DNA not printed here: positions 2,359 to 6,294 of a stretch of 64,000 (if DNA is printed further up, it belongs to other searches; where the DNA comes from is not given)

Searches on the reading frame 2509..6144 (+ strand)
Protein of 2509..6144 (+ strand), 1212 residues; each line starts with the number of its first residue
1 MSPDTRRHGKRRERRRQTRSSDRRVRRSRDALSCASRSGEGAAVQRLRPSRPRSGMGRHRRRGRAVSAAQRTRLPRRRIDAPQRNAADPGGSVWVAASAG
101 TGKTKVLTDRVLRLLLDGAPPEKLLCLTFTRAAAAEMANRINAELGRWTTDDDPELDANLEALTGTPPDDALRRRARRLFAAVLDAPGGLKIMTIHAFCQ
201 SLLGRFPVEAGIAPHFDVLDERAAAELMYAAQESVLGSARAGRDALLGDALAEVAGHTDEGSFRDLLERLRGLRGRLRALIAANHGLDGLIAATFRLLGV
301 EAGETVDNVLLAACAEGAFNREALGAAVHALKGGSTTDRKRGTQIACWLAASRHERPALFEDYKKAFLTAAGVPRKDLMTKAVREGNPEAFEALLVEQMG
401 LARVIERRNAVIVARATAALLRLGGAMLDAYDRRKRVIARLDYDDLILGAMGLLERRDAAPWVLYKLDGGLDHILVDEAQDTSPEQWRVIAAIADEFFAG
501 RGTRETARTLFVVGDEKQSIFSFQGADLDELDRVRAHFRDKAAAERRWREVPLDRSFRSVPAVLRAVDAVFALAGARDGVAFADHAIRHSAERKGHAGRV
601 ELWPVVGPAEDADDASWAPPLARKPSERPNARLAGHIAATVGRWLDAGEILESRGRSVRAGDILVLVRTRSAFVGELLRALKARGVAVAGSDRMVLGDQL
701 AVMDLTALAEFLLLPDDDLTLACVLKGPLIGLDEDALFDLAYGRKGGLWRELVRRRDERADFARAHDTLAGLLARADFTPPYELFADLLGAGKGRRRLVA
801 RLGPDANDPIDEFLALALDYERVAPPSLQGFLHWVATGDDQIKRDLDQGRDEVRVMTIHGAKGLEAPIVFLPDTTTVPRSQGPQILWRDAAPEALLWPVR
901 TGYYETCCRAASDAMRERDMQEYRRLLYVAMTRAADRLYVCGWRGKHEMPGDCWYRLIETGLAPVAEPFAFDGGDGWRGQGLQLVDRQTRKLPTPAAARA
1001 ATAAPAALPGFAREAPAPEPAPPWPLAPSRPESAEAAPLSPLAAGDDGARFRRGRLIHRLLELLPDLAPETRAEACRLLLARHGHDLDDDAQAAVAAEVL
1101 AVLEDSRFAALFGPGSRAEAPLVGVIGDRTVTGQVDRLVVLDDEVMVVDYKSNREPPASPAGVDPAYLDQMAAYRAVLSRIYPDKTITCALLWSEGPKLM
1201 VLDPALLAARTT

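Call 15: search_protein_families(library=pfam, proteins=[window:2509-6144:+], max_evalue=0.00001)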
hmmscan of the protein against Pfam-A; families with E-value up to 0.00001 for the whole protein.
window:2509-6144:+ (1212 aa): 5 families
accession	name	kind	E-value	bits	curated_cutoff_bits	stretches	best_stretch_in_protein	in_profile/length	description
PF00580.27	UvrD-helicase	-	1.3e-46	159.9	23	1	83-538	5-270/271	UvrD/REP helicase N-terminal domain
PF13361.12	UvrD_C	-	1.1e-15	58.4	25.6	1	812-940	243-345/350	UvrD-like helicase C-terminal domain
PF13538.12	UvrD_C_2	-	3.9e-13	49.5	27.4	1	914-940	25-51/52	UvrD-like helicase C-terminal domain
PF12705.13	PDDEXK_1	-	1.5e-11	45.1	22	1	1049-1183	33-176/247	PD-(D/E)XK nuclease superfamily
PF13245.12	AAA_19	-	1.5e-11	45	25.1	1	92-523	13-133/134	AAA domain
